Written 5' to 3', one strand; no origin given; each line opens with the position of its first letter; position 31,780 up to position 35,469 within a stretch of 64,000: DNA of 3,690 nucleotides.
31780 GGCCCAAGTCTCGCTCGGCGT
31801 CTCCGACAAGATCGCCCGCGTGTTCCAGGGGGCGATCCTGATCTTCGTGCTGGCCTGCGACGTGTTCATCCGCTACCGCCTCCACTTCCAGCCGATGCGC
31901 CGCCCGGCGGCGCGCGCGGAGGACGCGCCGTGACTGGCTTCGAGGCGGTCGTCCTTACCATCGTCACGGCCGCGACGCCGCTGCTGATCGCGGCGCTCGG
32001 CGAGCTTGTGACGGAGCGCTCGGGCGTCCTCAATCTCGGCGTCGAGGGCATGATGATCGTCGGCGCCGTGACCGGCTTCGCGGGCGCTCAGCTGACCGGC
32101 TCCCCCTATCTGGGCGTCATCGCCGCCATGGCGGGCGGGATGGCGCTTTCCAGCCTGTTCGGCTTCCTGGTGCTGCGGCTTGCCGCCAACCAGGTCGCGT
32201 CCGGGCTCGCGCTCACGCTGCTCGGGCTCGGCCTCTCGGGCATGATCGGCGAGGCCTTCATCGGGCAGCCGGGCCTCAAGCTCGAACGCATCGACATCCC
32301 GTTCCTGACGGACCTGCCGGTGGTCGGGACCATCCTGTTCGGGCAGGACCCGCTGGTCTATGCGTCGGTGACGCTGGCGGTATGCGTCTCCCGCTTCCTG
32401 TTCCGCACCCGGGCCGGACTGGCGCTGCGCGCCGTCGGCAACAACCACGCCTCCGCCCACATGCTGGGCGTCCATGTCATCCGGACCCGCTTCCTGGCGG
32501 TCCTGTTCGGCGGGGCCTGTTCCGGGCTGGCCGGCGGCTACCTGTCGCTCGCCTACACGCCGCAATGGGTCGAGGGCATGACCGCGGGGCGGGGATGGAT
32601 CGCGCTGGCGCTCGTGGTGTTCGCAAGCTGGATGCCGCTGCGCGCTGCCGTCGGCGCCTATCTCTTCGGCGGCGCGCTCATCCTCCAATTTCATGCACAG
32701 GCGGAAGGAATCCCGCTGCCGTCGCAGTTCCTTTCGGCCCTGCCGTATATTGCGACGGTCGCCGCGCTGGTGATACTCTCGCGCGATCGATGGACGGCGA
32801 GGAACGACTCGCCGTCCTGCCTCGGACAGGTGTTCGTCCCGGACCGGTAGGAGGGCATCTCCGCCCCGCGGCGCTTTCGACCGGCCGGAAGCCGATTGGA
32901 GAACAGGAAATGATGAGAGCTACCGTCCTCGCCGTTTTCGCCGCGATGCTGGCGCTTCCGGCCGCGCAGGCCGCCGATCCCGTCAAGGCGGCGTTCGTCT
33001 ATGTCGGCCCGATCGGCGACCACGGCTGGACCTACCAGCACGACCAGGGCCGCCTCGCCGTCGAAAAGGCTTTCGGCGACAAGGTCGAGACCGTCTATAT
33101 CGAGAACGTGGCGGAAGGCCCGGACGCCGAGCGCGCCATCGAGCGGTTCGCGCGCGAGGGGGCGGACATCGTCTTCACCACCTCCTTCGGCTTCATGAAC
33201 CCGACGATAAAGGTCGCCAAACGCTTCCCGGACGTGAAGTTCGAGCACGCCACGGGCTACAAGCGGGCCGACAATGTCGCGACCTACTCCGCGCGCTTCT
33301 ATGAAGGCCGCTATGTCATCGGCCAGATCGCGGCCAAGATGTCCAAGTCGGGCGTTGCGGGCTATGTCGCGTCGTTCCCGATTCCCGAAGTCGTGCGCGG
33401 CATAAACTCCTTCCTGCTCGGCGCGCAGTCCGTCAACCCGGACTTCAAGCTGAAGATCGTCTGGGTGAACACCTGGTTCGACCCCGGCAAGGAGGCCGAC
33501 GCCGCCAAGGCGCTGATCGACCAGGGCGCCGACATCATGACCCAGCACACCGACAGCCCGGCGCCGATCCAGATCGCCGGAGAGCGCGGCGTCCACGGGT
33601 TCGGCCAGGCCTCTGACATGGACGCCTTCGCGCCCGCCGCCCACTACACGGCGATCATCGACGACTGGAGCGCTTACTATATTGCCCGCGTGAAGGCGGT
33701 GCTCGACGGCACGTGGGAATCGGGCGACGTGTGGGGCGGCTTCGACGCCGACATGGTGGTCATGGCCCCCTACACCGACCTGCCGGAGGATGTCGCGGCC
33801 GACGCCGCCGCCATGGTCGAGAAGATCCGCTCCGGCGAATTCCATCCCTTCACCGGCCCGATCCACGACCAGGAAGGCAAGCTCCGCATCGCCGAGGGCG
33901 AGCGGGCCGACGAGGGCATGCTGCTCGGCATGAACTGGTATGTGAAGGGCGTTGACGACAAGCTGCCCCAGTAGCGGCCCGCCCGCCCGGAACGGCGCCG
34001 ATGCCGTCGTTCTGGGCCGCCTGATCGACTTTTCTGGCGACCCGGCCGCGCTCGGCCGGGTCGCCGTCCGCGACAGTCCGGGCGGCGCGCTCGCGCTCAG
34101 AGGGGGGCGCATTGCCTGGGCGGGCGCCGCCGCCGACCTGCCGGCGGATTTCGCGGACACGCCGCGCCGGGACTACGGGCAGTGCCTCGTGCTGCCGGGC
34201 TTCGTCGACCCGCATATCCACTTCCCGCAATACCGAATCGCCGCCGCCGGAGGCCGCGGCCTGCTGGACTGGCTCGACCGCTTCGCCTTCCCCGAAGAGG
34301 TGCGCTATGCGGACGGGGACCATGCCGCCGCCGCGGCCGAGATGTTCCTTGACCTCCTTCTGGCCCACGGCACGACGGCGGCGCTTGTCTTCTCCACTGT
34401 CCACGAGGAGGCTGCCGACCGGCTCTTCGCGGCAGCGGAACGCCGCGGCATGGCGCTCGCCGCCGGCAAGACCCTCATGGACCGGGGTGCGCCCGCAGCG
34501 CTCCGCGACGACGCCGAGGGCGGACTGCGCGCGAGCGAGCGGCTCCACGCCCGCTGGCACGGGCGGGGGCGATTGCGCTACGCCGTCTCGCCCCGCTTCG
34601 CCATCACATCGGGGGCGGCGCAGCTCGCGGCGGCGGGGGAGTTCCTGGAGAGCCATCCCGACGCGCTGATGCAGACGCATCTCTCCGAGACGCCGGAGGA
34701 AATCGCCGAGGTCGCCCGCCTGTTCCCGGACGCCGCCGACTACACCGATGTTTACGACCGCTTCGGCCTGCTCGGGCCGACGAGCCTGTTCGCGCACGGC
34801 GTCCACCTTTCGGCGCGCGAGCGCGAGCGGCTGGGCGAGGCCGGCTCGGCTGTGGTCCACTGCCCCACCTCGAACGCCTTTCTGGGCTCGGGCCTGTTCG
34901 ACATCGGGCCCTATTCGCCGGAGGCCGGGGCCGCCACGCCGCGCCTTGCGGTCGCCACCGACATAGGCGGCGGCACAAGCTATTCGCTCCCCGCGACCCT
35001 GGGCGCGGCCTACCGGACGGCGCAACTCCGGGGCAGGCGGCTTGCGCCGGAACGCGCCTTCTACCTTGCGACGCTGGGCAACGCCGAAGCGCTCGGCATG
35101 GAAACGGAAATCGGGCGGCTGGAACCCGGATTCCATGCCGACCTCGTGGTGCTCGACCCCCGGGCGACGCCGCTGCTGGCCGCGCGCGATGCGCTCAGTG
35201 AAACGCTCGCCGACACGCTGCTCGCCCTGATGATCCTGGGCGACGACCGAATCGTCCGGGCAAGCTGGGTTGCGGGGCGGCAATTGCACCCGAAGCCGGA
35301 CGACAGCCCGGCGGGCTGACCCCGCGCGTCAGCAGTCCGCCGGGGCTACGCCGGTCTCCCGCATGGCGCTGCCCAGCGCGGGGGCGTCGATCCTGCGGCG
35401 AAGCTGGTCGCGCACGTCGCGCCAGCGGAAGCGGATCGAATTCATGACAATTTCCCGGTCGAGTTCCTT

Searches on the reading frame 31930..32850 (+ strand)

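Call 67: search_protein_families(library=pfam, proteins=[window:31930-32850:+], max_evalue=0.00001)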
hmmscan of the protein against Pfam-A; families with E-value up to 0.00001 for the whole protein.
window:31930-32850:+ (306 aa): 1 family
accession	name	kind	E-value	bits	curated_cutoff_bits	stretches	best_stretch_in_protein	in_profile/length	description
PF02653.21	BPD_transp_2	-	8.7e-36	123.9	26.8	1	8-252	2-245/269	Branched-chain amino acid transport system / permease component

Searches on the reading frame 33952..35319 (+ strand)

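Call 67: search_protein_families(library=pfam, proteins=[window:33952-35319:+], max_evalue=0.00001)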
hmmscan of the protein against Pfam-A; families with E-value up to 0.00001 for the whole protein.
window:33952-35319:+ (455 aa): 2 families
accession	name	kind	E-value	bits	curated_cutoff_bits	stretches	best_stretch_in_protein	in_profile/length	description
PF01979.26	Amidohydro_1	-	6.8e-48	164.1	25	1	79-443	1-343/345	Amidohydrolase family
PF07969.17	Amidohydro_3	-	4.1e-13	50.1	29.7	1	360-445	403-471/472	Amidohydrolase family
